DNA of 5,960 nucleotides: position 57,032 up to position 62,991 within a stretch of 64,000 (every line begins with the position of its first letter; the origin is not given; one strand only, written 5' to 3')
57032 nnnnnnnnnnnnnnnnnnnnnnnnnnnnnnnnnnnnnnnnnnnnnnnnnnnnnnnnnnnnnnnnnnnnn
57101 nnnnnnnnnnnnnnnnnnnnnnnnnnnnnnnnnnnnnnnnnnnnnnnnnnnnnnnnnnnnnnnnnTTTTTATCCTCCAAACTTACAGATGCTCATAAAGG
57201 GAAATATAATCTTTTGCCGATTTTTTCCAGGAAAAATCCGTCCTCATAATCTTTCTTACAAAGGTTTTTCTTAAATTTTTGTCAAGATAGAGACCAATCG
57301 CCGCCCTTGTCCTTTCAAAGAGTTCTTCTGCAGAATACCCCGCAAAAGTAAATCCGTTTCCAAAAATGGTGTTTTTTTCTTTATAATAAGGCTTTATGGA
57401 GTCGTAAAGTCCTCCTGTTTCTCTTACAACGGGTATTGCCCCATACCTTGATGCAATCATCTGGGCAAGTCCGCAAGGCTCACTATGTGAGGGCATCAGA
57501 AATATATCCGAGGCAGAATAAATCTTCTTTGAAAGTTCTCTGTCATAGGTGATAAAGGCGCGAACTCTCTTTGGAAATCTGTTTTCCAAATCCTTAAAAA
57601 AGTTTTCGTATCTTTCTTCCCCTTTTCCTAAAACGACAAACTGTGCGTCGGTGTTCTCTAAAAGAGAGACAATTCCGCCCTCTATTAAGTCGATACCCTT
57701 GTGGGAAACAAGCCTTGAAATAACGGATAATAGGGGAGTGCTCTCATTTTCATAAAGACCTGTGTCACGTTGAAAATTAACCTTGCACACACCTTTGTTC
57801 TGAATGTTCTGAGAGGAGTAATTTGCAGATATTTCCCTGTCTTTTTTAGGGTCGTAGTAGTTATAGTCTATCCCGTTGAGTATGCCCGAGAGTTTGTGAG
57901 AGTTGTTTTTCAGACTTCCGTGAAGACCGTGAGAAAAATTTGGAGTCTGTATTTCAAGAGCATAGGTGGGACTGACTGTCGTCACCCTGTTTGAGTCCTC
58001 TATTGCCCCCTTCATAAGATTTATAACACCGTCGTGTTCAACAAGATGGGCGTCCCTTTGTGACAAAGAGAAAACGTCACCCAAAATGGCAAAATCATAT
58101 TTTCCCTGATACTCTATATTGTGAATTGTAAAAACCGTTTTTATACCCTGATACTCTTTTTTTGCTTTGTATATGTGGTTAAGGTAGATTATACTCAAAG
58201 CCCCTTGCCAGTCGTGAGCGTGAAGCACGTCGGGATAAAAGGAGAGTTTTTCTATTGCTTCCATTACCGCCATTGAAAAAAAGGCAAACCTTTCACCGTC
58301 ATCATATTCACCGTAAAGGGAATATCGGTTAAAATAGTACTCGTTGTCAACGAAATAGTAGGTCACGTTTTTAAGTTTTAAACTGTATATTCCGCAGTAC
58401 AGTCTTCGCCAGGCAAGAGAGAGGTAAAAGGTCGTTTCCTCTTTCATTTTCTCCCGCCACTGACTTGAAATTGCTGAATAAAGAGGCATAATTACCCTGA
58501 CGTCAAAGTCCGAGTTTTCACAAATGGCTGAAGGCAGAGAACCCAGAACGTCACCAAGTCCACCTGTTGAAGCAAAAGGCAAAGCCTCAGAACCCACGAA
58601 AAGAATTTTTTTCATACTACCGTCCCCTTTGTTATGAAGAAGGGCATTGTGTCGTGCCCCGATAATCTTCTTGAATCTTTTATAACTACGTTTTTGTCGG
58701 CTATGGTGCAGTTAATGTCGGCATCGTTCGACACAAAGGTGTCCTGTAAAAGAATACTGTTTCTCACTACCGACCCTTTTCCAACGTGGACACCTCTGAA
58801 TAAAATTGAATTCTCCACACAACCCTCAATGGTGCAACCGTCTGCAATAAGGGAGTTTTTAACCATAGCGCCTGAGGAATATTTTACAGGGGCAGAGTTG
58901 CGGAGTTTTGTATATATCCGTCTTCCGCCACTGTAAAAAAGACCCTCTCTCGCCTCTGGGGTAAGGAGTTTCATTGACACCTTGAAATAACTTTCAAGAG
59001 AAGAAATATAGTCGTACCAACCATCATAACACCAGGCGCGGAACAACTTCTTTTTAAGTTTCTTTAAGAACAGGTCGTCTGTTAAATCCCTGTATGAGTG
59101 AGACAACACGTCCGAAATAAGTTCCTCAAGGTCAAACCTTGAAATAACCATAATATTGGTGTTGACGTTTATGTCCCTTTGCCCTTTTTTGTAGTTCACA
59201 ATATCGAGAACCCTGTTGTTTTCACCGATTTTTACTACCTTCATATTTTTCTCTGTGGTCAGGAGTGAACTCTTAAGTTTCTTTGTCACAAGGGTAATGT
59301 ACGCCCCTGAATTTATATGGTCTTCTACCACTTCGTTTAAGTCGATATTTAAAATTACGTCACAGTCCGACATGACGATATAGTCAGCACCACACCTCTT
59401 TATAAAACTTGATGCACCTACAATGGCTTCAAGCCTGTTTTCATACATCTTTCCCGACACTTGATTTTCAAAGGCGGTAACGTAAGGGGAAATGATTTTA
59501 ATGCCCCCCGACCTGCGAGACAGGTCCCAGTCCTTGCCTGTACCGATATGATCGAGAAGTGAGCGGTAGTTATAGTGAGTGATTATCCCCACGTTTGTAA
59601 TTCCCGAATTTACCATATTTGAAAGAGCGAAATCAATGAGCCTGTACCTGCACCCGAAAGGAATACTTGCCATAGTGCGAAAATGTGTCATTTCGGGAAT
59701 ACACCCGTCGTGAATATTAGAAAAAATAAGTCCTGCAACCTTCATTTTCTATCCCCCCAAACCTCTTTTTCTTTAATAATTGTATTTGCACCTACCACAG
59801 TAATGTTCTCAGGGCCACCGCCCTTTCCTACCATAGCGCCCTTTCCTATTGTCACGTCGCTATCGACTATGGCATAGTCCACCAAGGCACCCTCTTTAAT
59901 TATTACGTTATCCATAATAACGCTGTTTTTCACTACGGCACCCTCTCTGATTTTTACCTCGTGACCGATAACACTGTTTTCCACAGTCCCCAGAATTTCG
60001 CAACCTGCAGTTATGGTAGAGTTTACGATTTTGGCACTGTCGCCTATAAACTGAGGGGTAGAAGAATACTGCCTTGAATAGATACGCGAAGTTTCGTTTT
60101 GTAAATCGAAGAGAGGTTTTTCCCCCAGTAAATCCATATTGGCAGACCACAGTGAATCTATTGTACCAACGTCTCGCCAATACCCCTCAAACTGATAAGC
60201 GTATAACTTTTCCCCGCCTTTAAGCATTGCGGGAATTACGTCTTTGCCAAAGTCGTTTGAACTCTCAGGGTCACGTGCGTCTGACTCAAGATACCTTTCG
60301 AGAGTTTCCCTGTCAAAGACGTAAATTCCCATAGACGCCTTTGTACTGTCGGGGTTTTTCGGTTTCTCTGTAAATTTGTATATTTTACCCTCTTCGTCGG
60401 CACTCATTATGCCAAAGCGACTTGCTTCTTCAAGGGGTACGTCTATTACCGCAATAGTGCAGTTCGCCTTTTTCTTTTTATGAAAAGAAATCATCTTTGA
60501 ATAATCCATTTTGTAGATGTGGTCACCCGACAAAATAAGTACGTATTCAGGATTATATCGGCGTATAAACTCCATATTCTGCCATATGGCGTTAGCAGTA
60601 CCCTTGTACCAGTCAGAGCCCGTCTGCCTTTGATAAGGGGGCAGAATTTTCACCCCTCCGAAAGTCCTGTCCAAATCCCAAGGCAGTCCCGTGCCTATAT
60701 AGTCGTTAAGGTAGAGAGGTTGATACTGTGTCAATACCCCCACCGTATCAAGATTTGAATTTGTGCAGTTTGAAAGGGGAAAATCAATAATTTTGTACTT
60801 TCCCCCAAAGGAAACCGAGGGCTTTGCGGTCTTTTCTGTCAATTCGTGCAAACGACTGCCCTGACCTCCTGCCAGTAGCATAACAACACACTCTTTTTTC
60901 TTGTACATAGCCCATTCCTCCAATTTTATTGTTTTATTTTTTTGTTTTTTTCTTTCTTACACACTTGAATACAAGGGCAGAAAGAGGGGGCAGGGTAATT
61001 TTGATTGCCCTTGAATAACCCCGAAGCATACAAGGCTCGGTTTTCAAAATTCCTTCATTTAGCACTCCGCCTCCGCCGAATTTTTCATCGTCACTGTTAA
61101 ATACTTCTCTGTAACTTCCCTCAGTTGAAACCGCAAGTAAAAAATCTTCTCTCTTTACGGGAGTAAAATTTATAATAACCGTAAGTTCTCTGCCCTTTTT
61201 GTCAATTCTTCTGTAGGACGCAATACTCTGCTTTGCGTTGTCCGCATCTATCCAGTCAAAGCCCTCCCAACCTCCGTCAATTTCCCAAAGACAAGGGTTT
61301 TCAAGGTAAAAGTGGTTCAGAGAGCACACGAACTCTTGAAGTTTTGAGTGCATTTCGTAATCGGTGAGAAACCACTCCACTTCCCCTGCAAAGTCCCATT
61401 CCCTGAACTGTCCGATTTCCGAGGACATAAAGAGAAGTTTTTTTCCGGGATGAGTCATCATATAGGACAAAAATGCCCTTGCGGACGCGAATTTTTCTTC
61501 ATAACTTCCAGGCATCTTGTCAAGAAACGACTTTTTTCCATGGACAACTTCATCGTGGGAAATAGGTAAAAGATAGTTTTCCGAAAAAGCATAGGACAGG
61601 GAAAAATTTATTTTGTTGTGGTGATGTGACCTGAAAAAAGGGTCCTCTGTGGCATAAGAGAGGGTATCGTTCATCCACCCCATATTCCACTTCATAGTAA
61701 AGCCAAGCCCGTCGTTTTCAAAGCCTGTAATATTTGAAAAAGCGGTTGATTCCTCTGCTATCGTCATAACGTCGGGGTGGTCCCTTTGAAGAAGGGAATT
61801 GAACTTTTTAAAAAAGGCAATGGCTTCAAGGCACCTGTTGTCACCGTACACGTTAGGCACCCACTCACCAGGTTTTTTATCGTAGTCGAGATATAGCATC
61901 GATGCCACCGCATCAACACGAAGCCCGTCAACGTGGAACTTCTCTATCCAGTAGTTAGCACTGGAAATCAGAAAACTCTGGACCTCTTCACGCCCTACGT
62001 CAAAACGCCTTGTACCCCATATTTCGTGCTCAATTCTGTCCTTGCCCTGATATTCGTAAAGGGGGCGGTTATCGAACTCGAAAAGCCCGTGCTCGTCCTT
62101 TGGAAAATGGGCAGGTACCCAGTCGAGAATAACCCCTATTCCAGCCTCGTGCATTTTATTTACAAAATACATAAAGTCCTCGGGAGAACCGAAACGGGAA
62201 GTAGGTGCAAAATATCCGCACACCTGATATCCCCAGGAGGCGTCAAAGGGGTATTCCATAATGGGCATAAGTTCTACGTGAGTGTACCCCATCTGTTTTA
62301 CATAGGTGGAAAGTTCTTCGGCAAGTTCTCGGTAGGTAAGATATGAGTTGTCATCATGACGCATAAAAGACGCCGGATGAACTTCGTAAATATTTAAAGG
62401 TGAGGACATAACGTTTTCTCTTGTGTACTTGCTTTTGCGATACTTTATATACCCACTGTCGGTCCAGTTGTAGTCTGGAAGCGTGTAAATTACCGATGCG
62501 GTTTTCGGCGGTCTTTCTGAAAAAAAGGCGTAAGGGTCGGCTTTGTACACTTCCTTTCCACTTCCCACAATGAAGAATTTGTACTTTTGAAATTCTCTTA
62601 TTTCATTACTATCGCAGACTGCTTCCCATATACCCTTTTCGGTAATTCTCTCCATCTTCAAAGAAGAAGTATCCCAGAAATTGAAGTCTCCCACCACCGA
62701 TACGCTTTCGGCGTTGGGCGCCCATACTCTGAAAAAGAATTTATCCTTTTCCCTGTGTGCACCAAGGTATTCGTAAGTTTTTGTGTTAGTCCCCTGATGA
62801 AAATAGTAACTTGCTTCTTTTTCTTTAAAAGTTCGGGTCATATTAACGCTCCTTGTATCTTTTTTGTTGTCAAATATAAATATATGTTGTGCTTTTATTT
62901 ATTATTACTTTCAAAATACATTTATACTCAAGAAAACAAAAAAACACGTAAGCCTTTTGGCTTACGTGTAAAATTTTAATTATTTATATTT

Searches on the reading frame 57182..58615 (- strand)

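Call 54: search_protein_families(library=pfam, proteins=[window:57182-58615:-], max_evalue=0.00001)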
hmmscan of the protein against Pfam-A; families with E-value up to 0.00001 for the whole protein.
window:57182-58615:- (477 aa): 3 families
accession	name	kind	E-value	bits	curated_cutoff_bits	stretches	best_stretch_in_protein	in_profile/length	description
PF08323.17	Glyco_transf_5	-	1.2e-75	254.7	22.7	1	3-236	1-238/239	Starch synthase catalytic domain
PF00534.26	Glycos_transf_1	-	1.9e-13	50.7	26.4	1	290-440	12-156/172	Glycosyl transferases group 1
PF13692.12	Glyco_trans_1_4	-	4.8e-08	33.8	27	1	295-434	3-134/142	Glycosyl transferases group 1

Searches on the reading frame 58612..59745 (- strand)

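Call 54: search_protein_families(library=pfam, proteins=[window:58612-59745:-], max_evalue=0.00001)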
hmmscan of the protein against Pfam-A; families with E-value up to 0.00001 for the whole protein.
window:58612-59745:- (377 aa): 3 families
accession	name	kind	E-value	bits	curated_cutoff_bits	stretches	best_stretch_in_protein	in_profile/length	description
PF24894.1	Hexapep_GlmU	-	2.1e-13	50.7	23.3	1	292-361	13-83/104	GlmU-like, C-terminal hexapeptide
PF00483.29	NTP_transferase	-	1.5e-10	41.5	21.2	1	27-183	24-161/245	Nucleotidyl transferase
PF25084.1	LbH_EIF2B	-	3.4e-07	30.7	54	1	291-357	32-101/105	EIF2B subunit epsilon LbH domain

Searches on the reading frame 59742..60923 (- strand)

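Call 54: search_protein_families(library=pfam, proteins=[window:59742-60923:-], max_evalue=0.00001)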
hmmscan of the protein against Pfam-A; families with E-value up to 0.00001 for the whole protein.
window:59742-60923:- (393 aa): 4 families
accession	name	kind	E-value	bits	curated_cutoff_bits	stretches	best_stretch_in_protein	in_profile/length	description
PF00483.29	NTP_transferase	-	5.6e-69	232.9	21.2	1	15-266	3-243/245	Nucleotidyl transferase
PF24894.1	Hexapep_GlmU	-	3.7e-15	56.3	23.3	1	296-367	13-85/104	GlmU-like, C-terminal hexapeptide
PF25084.1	LbH_EIF2B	-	1.1e-10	41.8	54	1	313-369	35-91/105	EIF2B subunit epsilon LbH domain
PF07959.18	Fucose_pyrophosphorylase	-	4.4e-06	26.3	34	0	117-365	57-321/418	Fucose pyrophosphorylase domain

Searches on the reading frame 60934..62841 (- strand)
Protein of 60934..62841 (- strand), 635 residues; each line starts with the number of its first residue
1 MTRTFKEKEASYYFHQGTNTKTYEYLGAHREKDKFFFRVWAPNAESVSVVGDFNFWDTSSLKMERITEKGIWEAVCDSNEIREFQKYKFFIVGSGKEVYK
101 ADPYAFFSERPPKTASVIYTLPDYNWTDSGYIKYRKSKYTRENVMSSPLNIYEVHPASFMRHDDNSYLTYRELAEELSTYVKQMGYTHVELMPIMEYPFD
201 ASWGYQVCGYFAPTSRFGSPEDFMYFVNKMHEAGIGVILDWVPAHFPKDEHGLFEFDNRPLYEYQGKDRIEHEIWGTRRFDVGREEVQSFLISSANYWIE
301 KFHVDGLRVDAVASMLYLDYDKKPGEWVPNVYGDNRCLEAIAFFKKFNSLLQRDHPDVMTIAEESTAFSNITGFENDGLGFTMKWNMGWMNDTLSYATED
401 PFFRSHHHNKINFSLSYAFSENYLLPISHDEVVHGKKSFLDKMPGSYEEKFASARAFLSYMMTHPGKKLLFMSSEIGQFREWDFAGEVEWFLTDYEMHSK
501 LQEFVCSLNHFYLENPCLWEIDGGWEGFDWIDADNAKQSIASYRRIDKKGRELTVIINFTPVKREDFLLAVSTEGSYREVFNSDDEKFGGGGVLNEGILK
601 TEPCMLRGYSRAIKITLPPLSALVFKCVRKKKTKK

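Call 54: search_protein_families(library=pfam, proteins=[window:60934-62841:-], max_evalue=0.00001)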
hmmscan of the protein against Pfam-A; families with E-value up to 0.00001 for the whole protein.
window:60934-62841:- (635 aa): 4 families
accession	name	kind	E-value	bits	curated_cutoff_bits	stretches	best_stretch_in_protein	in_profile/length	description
PF02922.24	CBM_48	-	1.2e-20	74.1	22.4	1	26-105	2-83/83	Carbohydrate-binding module 48 (Isoamylase N-terminal domain)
PF00128.31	Alpha-amylase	-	2.8e-20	73.4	22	2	154-255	2-100/446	Alpha amylase, catalytic domain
PF02806.24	Alpha-amylase_C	-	6.6e-19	68.5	21.2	1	530-627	1-94/95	Alpha amylase, C-terminal all-beta domain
PF22019.2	GlgB_N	-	3.5e-09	37.1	27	1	17-104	11-94/94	alpha-1,4-glucan branching enzyme GlgB, N-terminal domain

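Call 70: find_encoding_contigs(protein=window:60934-62841:-, flank=10000, max_places=2)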
Protein window:60934-62841:- (635 aa): 23 contigs read that carry it; 2 places shown.
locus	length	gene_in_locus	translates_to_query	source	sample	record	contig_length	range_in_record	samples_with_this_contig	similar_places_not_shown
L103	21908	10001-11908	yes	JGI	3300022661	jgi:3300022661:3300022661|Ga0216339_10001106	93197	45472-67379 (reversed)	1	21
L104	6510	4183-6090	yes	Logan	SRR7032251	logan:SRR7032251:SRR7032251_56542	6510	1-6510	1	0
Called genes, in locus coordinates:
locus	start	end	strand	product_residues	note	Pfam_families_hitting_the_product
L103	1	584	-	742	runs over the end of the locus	PF02837:Glyco_hydro_2_N, PF13364:BetaGal_ABD2 (weak), PF22666:Glyco_hydro_2_N2, PF00703:Glyco_hydro_2, PF02836:Glyco_hydro_2_C, PF16355:DUF4982, PF22820:TcaA_3rd_4th (weak)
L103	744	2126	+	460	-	PF13347:MFS_2, PF07690:MFS_1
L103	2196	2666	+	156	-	PF03073:TspO_MBR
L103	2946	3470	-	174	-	PF09515:Thia_YuaJ, PF12822:ECF_trnsprt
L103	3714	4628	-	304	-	PF04204:HTS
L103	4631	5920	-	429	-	PF01053:Cys_Met_Meta_PP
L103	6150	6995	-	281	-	PF02588:YitT_membrane, PF10035:DUF2179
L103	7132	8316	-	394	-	PF00155:Aminotran_1_2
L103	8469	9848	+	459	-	PF07992:Pyr_redox_2 (faint), PF21688:FAD-depend_C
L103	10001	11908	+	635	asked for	PF22019:GlgB_N, PF02922:CBM_48, PF00128:Alpha-amylase, PF02806:Alpha-amylase_C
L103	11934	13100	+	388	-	PF00483:NTP_transferase, PF07959:Fucose_pyrophosphorylase (faint), PF24894:Hexapep_GlmU, PF25087:GMPPB_C, PF25084:LbH_EIF2B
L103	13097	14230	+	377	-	PF00483:NTP_transferase, PF25084:LbH_EIF2B (weak), PF25087:GMPPB_C (weak), PF24894:Hexapep_GlmU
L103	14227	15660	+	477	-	PF08323:Glyco_transf_5, PF00534:Glycos_transf_1, PF13692:Glyco_trans_1_4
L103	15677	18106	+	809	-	PF00343:Phosphorylase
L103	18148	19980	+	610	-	PF00128:Alpha-amylase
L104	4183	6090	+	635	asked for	PF22019:GlgB_N, PF02922:CBM_48, PF00128:Alpha-amylase, PF02806:Alpha-amylase_C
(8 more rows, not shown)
